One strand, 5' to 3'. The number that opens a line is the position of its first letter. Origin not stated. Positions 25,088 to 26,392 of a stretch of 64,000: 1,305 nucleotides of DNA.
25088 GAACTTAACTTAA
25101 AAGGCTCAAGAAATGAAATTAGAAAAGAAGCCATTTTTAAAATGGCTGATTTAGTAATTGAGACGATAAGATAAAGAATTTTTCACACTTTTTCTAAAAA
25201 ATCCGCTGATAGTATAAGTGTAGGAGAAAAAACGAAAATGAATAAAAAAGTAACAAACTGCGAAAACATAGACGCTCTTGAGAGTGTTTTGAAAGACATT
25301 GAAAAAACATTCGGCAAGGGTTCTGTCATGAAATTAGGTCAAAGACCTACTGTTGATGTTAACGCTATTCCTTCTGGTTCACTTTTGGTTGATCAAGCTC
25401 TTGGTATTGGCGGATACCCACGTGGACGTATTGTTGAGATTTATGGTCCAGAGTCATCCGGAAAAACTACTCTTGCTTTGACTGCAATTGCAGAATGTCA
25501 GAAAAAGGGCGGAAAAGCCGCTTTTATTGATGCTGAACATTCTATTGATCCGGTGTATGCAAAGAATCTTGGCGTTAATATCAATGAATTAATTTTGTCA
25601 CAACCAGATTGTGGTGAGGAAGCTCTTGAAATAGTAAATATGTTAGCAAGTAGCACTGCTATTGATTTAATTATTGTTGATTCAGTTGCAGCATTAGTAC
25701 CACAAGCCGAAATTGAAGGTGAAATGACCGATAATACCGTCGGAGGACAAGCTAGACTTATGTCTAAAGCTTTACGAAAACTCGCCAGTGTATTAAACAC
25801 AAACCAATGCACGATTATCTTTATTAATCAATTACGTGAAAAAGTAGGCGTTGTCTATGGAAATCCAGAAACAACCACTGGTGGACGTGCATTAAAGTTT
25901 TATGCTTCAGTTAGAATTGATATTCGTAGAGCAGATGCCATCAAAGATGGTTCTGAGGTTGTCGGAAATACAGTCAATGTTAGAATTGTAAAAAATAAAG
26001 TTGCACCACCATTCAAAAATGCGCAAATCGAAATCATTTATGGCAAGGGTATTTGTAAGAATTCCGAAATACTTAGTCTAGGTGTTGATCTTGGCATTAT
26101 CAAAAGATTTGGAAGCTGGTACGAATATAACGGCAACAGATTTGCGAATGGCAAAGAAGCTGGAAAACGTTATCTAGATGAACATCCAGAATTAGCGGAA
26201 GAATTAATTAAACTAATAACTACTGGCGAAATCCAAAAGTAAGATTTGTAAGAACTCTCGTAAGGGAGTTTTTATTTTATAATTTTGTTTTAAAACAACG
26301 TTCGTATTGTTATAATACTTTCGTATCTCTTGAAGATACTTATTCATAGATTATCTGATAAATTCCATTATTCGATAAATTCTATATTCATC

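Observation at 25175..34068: A ~55-nt conserved leader element upstream of both recA and the MacB-type ABC transporter operon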

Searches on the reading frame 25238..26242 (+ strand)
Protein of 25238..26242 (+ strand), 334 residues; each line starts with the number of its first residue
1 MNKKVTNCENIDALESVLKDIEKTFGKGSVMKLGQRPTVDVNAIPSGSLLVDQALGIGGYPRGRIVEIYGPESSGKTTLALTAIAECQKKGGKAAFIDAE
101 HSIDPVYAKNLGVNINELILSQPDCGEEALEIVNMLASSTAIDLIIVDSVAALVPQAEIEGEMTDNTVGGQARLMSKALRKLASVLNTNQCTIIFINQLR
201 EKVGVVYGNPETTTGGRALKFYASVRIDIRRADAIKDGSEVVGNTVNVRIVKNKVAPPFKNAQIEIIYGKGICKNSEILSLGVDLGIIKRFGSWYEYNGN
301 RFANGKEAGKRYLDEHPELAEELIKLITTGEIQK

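Call 8: search_protein_families(library=pfam, proteins=[window:25238-26242:+])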
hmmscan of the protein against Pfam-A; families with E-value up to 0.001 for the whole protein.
window:25238-26242:+ (334 aa): 6 families
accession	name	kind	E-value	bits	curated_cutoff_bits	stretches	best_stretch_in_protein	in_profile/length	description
PF00154.27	RecA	-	7.3e-134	445.6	27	1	13-272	2-261/262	recA bacterial DNA recombination protein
PF21096.2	RecA_C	-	2e-17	63.5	27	1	277-327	2-52/57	RecA C-terminal domain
PF08423.17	Rad51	-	3.2e-09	36.9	22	1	43-232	7-212/244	Rad51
PF06745.19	ATPase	-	3.6e-09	36.8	26.6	1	52-202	9-167/231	KaiC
PF13479.12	AAA_24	-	4e-07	30.5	27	1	66-157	5-80/195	AAA domain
PF01637.24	ATPase_2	-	7.4e-06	26.4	33.2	1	64-151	21-79/225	ATPase domain predominantly from Archaea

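Call 12: find_encoding_contigs(protein=window:25238-26242:+, flank=10000, max_places=10)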
Protein window:25238-26242:+ (334 aa): no gene with exactly this product is on record in the collection.

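Call 16: find_homologous_proteins(query=window:25238-26242:+, max_evalue=1e-100)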
Query window:25238-26242:+ (334 aa): 7996 proteins with E <= 1e-100 among 8000 candidates; the best 120 are listed.
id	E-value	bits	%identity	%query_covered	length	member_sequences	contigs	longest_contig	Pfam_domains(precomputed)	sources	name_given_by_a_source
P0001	8.6e-214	727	100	100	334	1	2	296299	PF06745.20,PF13479.13,PF08423.18,PF00154.28,PF21096.3,PF01637.25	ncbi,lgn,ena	-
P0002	8.8e-173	592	80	100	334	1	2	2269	PF06745.20,PF13479.13,PF08423.18,PF00154.28,PF21096.3,PF01637.25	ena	-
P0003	2.6e-172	591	79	100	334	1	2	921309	PF06745.20,PF13479.13,PF08423.18,PF00154.28,PF21096.3,PF01637.25,PF27531.1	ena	-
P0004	2.2e-171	587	79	100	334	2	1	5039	PF06745.20,PF08423.18,PF00154.28,PF21096.3,PF01637.25,PF27531.1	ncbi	-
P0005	4.4e-171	586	78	100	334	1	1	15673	PF06745.20,PF13479.13,PF08423.18,PF00154.28,PF21096.3,PF01637.25,PF27531.1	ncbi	-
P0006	9.9e-170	582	77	99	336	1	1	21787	PF06745.20,PF13479.13,PF08423.18,PF00154.28,PF21096.3,PF01637.25,PF27531.1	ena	-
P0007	1.7e-169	581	77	99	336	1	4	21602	PF06745.20,PF13479.13,PF08423.18,PF00154.28,PF21096.3,PF01637.25,PF27531.1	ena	-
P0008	4.2e-169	580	77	99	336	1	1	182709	PF06745.20,PF13479.13,PF08423.18,PF00154.28,PF21096.3,PF01637.25,PF27531.1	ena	-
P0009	4.6e-169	580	77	99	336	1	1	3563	PF06745.20,PF13479.13,PF08423.18,PF00154.28,PF21096.3,PF01637.25,PF27531.1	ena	-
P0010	4.9e-169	580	77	99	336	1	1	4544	PF06745.20,PF13479.13,PF08423.18,PF00154.28,PF21096.3,PF01637.25,PF27531.1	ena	-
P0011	1.7e-168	578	79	100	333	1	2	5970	PF06745.20,PF13479.13,PF08423.18,PF00154.28,PF21096.3,PF01637.25,PF27531.1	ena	-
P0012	1.5e-167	575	77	99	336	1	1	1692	PF06745.20,PF13479.13,PF08423.18,PF00154.28,PF21096.3,PF01637.25,PF27531.1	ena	-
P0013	5.6e-166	570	79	96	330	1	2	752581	PF06745.20,PF13479.13,PF08423.18,PF00154.28,PF21096.3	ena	-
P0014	9.2e-166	569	77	100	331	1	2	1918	PF06745.20,PF08423.18,PF00154.28,PF21096.3,PF27531.1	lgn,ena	-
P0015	1.2e-165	569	78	96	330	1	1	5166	PF06745.20,PF13479.13,PF08423.18,PF00154.28,PF21096.3,PF27531.1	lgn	-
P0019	5.9e-165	566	76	99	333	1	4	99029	PF06745.20,PF13479.13,PF08423.18,PF00154.28,PF21096.3,PF01637.25,PF27531.1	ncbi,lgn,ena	-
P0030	1.5e-163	562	75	98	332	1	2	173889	PF06745.20,PF13479.13,PF08423.18,PF00154.28,PF21096.3,PF01637.25,PF27531.1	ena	-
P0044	7.4e-163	559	78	96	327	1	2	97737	PF06745.20,PF13479.13,PF08423.18,PF00154.28,PF21096.3,PF01637.25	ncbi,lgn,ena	-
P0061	1.4e-161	555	75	96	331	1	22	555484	PF06745.20,PF08423.18,PF00154.28,PF21096.3,PF27531.1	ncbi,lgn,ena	-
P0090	2.8e-160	551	77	96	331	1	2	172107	PF06745.20,PF08423.18,PF00154.28,PF21096.3,PF27531.1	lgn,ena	-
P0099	5.3e-160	550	77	94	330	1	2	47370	PF06745.20,PF13479.13,PF08423.18,PF00154.28,PF21096.3,PF01637.25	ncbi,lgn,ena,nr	ncbi:MAG: recombinase RecA [Bacilli bacterium]|nr:recombinase RecA [Bacilli bacterium]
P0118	4.0e-159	547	73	100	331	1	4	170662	PF06745.20,PF13479.13,PF08423.18,PF00154.28,PF21096.3,PF01637.25,PF27531.1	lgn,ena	-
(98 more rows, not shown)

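Call 17: find_encoding_contigs(protein=P0001, flank=10000, max_places=4)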
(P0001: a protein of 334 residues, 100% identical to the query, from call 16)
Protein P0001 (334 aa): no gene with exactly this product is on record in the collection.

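Call 18: find_encoding_contigs(protein=P0003, flank=10000, max_places=3)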
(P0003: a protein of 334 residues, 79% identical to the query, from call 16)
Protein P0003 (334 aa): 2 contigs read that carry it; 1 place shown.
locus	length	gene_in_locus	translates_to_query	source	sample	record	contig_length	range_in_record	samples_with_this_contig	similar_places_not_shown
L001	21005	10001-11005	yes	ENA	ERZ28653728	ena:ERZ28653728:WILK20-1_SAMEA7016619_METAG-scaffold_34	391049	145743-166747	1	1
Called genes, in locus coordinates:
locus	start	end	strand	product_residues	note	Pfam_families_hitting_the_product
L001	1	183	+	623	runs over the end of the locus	PF00890:FAD_binding_2 (faint), PF01134:GIDA, PF07992:Pyr_redox_2, PF12831:FAD_oxidored (weak), PF21680:GIDA_C_1st, PF13932:SAM_GIDA_C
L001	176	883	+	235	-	PF02527:GidB, PF13847:Methyltransf_31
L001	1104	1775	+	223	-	PF12822:ECF_trnsprt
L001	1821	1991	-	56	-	PF13459:Fer4_15, PF13370:Fer4_13 (weak)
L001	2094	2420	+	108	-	-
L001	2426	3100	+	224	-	PF02224:Cytidylate_kin, PF13189:Cytidylate_kin2, PF13238:AAA_18 (weak)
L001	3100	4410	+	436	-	PF00009:GTP_EFTU, PF01926:MMR_HSR1, PF02421:FeoB_N, PF00009:GTP_EFTU, PF01926:MMR_HSR1, PF02421:FeoB_N, PF04548:AIG1 (weak), PF14714:KH_dom-like, +6 more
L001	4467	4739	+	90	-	PF00216:Bac_DNA_binding, PF14908:HU-CCDC81_euk_1 (weak)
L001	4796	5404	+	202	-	PF01743:PolyA_pol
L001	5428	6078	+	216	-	PF21984:DnaD_N, PF07261:DnaB_2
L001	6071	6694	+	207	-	PF00730:HhH-GPD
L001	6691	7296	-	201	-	PF03838:RecU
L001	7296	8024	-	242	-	PF00929:RNase_T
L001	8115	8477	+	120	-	PF05103:DivIVA, PF25014:NET2A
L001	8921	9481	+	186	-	PF01066:CDP-OH_P_transf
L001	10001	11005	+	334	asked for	PF00154:RecA_N, PF08423:Rad51, PF06745:ATPase, PF27531:MT3502_N (weak), PF01637:ATPase_2 (faint), PF13479:AAA_24 (weak), PF21096:RecA_C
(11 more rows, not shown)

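Call 26: find_encoding_contigs(protein=P0013, flank=10000, max_places=2)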
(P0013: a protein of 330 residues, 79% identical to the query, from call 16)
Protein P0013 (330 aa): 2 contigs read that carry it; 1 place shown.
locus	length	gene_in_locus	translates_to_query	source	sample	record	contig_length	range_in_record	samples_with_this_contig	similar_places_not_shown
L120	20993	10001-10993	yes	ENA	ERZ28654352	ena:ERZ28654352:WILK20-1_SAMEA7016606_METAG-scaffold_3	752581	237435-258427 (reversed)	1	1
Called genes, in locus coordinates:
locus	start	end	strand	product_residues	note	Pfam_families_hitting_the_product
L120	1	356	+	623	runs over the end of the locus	PF01134:GIDA, PF07992:Pyr_redox_2 (weak), PF21680:GIDA_C_1st, PF13932:SAM_GIDA_C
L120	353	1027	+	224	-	PF02527:GidB, PF05175:MTS (weak), PF13847:Methyltransf_31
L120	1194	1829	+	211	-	PF12822:ECF_trnsprt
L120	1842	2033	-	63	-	PF13459:Fer4_15, PF13370:Fer4_13 (weak)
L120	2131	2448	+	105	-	-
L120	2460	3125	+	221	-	PF02224:Cytidylate_kin, PF13189:Cytidylate_kin2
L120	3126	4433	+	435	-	PF00009:GTP_EFTU (weak), PF00071:Ras (faint), PF01926:MMR_HSR1, PF02421:FeoB_N, PF00009:GTP_EFTU, PF01926:MMR_HSR1, PF02421:FeoB_N, PF14714:KH_dom-like, +5 more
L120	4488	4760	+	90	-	PF00216:Bac_DNA_binding, PF18291:HU-HIG (weak)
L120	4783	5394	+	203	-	PF01743:PolyA_pol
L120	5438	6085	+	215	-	PF21984:DnaD_N, PF07261:DnaB_2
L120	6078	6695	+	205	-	PF00730:HhH-GPD, PF00633:HHH (weak)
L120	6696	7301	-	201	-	PF03838:RecU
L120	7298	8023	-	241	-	PF00929:RNase_T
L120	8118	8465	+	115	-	PF05103:DivIVA (weak)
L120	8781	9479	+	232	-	PF01066:CDP-OH_P_transf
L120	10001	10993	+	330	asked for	PF00154:RecA_N, PF06745:ATPase (weak), PF08423:Rad51 (weak), PF13479:AAA_24 (faint), PF21096:RecA_C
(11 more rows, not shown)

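Call 27: find_encoding_contigs(protein=P0008, flank=10000, max_places=2)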
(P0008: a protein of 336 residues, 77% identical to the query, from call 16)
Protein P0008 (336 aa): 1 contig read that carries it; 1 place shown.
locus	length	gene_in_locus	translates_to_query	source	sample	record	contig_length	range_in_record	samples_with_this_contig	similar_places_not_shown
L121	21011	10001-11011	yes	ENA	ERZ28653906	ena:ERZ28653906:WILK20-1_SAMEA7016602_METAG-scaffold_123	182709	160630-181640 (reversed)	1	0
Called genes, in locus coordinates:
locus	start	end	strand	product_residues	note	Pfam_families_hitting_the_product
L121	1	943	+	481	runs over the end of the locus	PF01385:OrfB_IS605, PF07282:Cas12f1-like_TNB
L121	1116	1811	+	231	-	PF12822:ECF_trnsprt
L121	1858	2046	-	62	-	PF13459:Fer4_15, PF13370:Fer4_13 (weak)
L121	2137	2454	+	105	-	-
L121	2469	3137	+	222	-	PF02224:Cytidylate_kin, PF13189:Cytidylate_kin2, PF13238:AAA_18 (faint)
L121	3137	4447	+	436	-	PF00009:GTP_EFTU, PF01926:MMR_HSR1, PF02421:FeoB_N, PF04548:AIG1 (weak), PF00009:GTP_EFTU, PF01926:MMR_HSR1, PF02421:FeoB_N, PF14714:KH_dom-like, +7 more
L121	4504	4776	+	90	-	PF00216:Bac_DNA_binding, PF18291:HU-HIG (weak)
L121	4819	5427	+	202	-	PF01743:PolyA_pol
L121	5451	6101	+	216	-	PF21984:DnaD_N, PF07261:DnaB_2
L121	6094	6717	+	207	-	PF00730:HhH-GPD, PF00633:HHH (faint)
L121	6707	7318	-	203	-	PF03838:RecU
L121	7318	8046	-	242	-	PF00929:RNase_T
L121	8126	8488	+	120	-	PF05103:DivIVA (weak)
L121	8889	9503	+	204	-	PF01066:CDP-OH_P_transf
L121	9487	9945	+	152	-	PF02464:CinA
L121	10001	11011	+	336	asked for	PF00154:RecA_N, PF08423:Rad51, PF06745:ATPase, PF27531:MT3502_N (faint), PF01637:ATPase_2 (faint), PF13479:AAA_24 (weak), PF21096:RecA_C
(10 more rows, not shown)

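Call 28: find_encoding_contigs(protein=P0030, flank=10000, max_places=2)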
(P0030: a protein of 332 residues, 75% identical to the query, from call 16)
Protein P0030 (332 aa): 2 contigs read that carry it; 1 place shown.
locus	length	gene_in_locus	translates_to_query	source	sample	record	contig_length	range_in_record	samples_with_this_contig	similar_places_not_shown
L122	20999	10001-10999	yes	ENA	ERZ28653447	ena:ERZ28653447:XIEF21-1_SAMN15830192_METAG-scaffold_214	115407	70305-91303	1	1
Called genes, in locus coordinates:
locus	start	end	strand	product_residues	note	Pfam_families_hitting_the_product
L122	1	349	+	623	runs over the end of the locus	PF01134:GIDA, PF07992:Pyr_redox_2 (weak), PF21680:GIDA_C_1st, PF13932:SAM_GIDA_C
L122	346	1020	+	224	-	PF02527:GidB, PF05175:MTS (weak), PF13847:Methyltransf_31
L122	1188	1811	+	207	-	PF12822:ECF_trnsprt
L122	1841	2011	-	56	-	PF13459:Fer4_15, PF13370:Fer4_13 (faint)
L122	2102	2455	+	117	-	-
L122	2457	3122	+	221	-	PF02224:Cytidylate_kin, PF13189:Cytidylate_kin2, PF13207:AAA_17 (faint)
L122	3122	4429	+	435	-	PF00009:GTP_EFTU (weak), PF01926:MMR_HSR1, PF02421:FeoB_N, PF00009:GTP_EFTU, PF01926:MMR_HSR1, PF02421:FeoB_N, PF04548:AIG1 (weak), PF14714:KH_dom-like, +5 more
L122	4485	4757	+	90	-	PF00216:Bac_DNA_binding, PF18291:HU-HIG (weak), PF18175:HU-CCDC81_bac_2 (faint)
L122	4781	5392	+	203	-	PF01743:PolyA_pol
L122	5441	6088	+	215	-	PF21984:DnaD_N, PF07261:DnaB_2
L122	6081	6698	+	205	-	PF00730:HhH-GPD, PF14520:HHH_5 (faint), PF00633:HHH (faint)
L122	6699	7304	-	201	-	PF03838:RecU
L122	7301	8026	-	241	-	PF00929:RNase_T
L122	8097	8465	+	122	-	PF05103:DivIVA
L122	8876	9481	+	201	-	PF01066:CDP-OH_P_transf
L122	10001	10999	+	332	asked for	PF00154:RecA_N, PF06745:ATPase (weak), PF08423:Rad51 (weak), PF27531:MT3502_N (weak), PF01637:ATPase_2 (weak), PF13479:AAA_24 (weak), PF21096:RecA_C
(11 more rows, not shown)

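Call 35: list_cluster_members(proteins=[P0001, P0005, P0019, P0061, P0099])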
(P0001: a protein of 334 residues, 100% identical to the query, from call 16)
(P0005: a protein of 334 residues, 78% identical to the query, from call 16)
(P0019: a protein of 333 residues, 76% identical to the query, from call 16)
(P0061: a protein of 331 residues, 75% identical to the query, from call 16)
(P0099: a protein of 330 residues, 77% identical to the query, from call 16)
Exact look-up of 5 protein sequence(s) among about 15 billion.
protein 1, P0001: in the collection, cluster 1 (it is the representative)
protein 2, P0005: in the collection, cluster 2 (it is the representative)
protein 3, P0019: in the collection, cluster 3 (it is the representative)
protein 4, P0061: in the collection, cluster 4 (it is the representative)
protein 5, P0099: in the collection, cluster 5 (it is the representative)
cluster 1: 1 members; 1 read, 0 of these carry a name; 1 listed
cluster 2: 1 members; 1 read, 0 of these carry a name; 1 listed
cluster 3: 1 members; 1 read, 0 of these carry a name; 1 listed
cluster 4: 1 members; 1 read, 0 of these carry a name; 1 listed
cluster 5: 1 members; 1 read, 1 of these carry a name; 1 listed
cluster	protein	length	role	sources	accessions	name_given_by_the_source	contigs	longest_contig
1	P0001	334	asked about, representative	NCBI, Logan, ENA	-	-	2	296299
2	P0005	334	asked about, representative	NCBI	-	-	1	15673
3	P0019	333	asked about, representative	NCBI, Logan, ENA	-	-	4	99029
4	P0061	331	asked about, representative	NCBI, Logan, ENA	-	-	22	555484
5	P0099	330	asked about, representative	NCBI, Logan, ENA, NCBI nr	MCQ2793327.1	MAG: recombinase RecA [Bacilli bacterium] | recombinase RecA [Bacilli bacterium]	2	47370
